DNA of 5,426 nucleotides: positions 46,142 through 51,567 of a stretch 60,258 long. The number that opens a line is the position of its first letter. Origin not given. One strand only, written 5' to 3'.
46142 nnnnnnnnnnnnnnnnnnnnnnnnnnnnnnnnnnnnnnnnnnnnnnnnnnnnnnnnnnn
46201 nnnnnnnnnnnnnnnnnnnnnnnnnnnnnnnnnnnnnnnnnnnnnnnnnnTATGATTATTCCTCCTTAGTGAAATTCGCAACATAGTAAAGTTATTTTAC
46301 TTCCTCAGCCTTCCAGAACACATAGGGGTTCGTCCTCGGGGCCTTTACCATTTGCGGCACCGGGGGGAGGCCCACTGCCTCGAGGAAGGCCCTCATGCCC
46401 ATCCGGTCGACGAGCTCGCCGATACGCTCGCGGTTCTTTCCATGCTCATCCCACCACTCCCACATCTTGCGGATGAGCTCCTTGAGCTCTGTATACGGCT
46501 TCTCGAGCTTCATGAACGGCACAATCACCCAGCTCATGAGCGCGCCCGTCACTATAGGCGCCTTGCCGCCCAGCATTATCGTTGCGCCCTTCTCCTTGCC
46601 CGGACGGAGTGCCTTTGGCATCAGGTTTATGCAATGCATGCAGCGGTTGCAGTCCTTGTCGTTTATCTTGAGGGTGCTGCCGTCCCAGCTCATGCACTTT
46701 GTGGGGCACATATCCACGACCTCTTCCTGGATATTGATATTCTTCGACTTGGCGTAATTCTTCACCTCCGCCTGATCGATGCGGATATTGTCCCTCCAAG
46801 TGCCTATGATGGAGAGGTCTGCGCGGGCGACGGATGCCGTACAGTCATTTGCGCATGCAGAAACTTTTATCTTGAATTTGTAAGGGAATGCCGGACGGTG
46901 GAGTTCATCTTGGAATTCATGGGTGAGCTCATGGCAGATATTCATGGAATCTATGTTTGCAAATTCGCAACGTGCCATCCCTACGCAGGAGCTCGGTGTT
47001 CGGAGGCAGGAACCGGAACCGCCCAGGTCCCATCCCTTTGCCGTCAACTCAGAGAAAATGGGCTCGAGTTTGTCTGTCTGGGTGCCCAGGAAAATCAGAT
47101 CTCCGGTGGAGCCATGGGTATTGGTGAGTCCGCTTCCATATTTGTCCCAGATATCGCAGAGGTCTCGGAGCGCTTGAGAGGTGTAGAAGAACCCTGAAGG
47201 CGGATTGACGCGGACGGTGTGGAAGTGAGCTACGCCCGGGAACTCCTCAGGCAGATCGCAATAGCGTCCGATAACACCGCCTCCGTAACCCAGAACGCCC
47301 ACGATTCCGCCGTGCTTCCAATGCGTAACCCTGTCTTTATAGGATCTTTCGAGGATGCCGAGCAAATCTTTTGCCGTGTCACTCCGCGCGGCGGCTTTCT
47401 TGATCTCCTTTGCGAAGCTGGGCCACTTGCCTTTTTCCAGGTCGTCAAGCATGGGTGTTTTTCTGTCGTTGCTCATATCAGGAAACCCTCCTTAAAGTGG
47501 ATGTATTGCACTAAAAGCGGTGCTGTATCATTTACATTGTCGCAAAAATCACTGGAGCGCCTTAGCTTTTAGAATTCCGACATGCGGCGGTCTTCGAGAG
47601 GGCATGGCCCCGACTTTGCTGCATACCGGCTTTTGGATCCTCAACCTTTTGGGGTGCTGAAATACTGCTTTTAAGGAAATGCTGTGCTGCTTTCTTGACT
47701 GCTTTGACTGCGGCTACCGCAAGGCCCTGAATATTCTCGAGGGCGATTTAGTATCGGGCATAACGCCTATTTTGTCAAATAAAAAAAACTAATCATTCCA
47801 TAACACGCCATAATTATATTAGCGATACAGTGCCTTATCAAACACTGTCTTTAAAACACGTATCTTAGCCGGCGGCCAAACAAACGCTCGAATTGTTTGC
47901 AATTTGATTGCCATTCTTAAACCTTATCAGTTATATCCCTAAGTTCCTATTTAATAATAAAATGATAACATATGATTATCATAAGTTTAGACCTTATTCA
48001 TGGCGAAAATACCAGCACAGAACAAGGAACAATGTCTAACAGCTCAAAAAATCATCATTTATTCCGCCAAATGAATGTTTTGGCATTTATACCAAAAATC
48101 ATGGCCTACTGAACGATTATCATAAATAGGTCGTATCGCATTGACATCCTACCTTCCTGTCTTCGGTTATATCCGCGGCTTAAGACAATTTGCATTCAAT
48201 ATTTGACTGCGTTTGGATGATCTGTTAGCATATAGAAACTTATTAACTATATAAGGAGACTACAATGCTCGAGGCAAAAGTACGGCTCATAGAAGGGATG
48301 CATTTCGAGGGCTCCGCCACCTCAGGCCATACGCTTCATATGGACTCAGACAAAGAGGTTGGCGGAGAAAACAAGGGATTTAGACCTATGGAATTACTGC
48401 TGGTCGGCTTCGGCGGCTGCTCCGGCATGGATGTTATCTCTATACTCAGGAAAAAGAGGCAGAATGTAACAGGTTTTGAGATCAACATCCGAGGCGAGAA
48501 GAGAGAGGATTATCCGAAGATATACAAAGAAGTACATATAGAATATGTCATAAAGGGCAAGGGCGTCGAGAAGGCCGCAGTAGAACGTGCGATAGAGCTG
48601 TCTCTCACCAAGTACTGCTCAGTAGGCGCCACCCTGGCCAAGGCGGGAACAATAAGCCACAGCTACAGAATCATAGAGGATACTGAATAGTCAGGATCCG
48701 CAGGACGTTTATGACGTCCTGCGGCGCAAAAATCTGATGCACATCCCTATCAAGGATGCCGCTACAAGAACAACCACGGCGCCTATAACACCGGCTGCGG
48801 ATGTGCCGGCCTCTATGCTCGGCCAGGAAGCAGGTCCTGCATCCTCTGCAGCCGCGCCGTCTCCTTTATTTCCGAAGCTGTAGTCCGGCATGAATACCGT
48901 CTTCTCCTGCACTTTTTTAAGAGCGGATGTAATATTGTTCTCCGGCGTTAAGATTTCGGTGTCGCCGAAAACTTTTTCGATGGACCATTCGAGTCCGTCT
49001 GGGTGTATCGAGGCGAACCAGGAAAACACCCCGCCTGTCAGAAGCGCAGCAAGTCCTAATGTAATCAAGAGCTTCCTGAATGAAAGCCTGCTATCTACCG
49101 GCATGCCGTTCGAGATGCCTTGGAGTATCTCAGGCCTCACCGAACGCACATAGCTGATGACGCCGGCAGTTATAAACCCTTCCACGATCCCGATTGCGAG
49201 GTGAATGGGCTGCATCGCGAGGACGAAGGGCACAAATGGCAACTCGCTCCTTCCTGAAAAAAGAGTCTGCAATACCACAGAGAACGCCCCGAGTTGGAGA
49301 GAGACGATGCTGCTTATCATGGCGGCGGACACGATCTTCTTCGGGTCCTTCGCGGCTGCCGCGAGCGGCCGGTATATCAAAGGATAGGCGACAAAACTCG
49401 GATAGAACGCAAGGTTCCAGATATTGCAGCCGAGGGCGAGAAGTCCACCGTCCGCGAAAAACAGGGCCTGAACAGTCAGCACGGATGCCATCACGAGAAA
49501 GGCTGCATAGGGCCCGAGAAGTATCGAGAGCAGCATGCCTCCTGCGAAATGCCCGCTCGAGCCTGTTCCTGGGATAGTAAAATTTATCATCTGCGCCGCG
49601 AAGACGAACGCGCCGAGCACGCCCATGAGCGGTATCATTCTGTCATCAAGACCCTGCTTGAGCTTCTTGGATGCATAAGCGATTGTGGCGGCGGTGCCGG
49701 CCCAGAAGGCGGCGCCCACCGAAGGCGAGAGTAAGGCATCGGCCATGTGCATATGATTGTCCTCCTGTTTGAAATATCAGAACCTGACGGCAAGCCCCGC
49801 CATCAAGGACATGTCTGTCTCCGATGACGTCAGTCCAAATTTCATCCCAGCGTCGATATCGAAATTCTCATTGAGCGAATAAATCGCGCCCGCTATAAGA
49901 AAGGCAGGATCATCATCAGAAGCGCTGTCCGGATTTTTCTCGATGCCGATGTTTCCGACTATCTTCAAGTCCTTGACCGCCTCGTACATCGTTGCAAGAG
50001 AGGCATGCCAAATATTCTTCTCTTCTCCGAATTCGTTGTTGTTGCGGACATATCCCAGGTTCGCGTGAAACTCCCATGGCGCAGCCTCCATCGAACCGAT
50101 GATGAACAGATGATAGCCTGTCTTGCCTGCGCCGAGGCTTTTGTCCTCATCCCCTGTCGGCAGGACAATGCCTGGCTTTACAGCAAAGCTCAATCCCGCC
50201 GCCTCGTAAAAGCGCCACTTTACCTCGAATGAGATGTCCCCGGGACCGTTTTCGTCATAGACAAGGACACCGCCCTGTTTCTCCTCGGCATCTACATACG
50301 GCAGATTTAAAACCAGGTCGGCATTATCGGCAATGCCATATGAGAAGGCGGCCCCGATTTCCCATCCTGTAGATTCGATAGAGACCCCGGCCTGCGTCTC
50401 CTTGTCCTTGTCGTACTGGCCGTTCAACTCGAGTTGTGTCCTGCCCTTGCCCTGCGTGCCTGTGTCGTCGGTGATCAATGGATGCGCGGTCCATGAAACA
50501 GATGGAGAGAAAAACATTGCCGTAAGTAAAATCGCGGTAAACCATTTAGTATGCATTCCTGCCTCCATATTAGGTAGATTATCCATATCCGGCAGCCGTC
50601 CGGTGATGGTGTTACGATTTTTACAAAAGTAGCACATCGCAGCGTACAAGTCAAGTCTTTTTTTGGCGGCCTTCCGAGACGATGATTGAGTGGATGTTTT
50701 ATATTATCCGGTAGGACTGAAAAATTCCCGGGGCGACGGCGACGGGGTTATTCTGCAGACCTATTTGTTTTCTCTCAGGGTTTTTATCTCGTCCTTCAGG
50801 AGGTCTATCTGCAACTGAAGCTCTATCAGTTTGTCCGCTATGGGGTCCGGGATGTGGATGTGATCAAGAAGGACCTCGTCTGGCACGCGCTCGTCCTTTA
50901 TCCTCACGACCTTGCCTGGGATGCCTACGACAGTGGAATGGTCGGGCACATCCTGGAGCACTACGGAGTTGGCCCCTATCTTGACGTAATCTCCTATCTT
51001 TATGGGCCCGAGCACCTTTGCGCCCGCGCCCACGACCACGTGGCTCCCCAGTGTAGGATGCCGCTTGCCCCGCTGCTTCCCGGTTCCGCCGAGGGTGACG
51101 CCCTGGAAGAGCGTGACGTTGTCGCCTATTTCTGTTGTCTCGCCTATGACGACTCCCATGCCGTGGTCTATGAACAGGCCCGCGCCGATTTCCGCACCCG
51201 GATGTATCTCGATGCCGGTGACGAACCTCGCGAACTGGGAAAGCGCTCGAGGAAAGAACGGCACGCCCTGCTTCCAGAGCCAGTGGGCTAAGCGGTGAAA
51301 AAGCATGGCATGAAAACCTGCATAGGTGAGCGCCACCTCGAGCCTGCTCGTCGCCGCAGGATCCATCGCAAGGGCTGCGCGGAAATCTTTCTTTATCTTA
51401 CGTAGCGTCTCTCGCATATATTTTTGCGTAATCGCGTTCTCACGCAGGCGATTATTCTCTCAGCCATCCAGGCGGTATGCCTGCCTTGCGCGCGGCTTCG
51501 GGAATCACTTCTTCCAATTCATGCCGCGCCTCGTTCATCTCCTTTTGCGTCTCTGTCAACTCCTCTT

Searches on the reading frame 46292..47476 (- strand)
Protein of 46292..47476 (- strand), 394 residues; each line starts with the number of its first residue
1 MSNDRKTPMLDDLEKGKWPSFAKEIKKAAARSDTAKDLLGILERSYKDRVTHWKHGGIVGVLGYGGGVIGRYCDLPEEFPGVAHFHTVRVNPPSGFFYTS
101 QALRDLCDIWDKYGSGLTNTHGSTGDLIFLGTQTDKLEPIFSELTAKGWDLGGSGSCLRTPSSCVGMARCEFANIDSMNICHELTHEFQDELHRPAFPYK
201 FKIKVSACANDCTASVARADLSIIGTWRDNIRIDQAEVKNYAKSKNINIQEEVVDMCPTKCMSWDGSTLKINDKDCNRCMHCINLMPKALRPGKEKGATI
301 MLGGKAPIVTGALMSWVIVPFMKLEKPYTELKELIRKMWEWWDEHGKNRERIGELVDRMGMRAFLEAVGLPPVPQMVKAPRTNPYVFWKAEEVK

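Call 60: search_solved_structures(query=window:46292-47476:-, max_evalue=1e-10)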
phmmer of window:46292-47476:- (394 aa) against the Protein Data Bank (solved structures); distinct sequences matched with E-value up to 1e-10: 13.
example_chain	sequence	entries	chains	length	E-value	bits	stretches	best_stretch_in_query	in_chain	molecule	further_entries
3mm5_A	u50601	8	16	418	8.5e-164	548.5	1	6-394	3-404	Sulfite reductase, dissimilatory-type subunit alpha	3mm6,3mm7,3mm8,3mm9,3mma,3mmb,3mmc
2v4j_A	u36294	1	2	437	2.7e-160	537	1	6-393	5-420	SULFITE REDUCTASE, DISSIMILATORY-TYPE SUBUNIT ALPHA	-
2xsj_A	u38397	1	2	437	5.3e-158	529.5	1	6-393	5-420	SULFITE REDUCTASE ALPHA SUBUNIT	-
3or1_A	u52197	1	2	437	1.1e-153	515.2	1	6-393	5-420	Sulfite reductase alpha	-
3or2_A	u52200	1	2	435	1.7e-153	514.6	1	6-393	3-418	Sulfite redcutase subunit alpha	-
3mm5_B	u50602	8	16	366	2.2e-23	86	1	100-387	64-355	Sulfite reductase, dissimilatory-type subunit beta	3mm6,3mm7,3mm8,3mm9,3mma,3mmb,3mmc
7npa_A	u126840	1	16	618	1.1e-16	64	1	84-368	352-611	Coenzyme F420-dependent sulfite reductase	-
7np8_A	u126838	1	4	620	1.5e-15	60.2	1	87-368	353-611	Coenzyme F420-dependent sulfite reductase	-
9tn7_A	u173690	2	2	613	1.9e-15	59.9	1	71-365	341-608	Coenzyme F420 hydrogenase/dehydrogenase beta subunit domain protein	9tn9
2v4j_B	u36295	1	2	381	2.1e-15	59.7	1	86-389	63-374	SULFITE REDUCTASE, DISSIMILATORY-TYPE SUBUNIT BETA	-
3or2_B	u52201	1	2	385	2.2e-14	56.4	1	99-389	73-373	Sulfite redcutase subunit beta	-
3or1_B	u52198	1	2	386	2.2e-14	56.4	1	99-389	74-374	Sulfite reductase beta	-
2xsj_B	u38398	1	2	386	2.1e-13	53.2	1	102-389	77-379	SULFITE REDUCTASE BETA SUBUNIT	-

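Call 88: search_protein_families(library=ncbifam, proteins=[window:46292-47476:-], max_evalue=1e-10)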
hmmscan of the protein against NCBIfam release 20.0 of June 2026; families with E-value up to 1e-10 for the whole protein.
window:46292-47476:- (394 aa): 3 families
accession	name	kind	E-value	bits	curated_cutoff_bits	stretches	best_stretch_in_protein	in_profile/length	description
TIGR02064.1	dsrA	equivalog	7.6e-176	584.8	392.85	1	10-393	1-392/402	dissimilatory-type sulfite reductase subunit alpha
TIGR02066.1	dsrB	equivalog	6.5e-42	143.8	341.5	1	86-385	31-328/341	dissimilatory-type sulfite reductase subunit beta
TIGR02374.1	nitri_red_nirB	equivalog_domain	5e-11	41.8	578.35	1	99-226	572-693/794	nitrite reductase large subunit NirB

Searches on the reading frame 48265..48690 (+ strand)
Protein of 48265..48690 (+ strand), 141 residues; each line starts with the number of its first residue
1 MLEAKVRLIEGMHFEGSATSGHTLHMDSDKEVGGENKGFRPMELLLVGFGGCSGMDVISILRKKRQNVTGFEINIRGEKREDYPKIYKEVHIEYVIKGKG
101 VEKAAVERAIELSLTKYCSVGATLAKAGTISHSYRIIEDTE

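Call 31: search_protein_families(library=pfam, proteins=[window:48265-48690:+], max_evalue=0.00001)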
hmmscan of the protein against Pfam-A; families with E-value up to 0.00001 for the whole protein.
window:48265-48690:+ (141 aa): 1 family
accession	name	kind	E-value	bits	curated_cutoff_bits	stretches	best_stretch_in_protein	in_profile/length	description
PF02566.24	OsmC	-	8.8e-18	65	27.5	1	34-130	1-97/100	OsmC-like protein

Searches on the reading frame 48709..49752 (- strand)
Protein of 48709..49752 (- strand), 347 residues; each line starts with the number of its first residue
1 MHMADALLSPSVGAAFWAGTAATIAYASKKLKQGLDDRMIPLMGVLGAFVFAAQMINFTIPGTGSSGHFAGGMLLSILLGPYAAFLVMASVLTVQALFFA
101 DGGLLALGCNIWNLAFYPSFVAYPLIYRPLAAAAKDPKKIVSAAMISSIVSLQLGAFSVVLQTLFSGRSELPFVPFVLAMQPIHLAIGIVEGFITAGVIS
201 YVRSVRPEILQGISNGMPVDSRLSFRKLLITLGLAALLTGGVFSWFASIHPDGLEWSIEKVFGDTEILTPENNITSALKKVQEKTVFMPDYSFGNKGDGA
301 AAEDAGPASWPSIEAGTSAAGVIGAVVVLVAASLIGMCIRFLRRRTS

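Call 31: search_protein_families(library=pfam, proteins=[window:48709-49752:-], max_evalue=0.00001)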
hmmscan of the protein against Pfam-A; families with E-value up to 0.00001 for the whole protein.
window:48709-49752:- (347 aa): 2 families
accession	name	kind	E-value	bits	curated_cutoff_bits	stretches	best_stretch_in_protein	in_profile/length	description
PF01891.21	CbiM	-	9.2e-61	205.7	23.1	1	2-209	1-205/205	Cobalt uptake substrate-specific transmembrane region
PF13190.11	PDGLE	-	1e-27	96.4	27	1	226-340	1-101/102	PDGLE domain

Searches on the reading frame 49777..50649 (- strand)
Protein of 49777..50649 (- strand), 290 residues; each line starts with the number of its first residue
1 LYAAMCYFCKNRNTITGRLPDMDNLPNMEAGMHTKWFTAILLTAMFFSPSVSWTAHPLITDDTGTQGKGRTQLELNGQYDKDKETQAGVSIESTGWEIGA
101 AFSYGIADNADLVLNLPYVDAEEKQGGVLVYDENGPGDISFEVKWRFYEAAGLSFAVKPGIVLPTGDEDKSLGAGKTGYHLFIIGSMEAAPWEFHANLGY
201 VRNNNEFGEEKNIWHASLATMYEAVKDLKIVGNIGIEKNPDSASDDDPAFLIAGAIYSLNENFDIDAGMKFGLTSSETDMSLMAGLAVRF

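Call 31: search_protein_families(library=pfam, proteins=[window:49777-50649:-], max_evalue=0.00001)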
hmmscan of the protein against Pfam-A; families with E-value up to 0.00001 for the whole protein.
window:49777-50649:- (290 aa): 1 family
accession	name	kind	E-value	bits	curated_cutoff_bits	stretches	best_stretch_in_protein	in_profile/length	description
PF13557.12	Phenol_MetA_deg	-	9.4e-22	78.7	22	1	60-290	1-242/242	Putative MetA-pathway of phenol degradation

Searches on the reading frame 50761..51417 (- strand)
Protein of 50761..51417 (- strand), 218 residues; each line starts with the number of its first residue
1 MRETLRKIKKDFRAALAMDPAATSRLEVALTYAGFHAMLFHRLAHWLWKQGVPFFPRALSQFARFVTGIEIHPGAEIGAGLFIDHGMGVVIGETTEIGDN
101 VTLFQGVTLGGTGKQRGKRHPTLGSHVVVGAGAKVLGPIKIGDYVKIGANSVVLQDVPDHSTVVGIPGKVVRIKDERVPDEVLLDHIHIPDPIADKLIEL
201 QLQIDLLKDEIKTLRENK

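Call 31: search_protein_families(library=pfam, proteins=[window:50761-51417:-], max_evalue=0.00001)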
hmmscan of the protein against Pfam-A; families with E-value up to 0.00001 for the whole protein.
window:50761-51417:- (218 aa): 2 families
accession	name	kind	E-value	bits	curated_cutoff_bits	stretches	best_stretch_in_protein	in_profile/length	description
PF00132.30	Hexapep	-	1.5e-14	53.4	27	1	120-153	1-34/36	Bacterial transferase hexapeptide (six repeats)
PF14602.12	Hexapep_2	-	3.4e-07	30.3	27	0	123-154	4-33/34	Hexapeptide repeat of succinyl-transferase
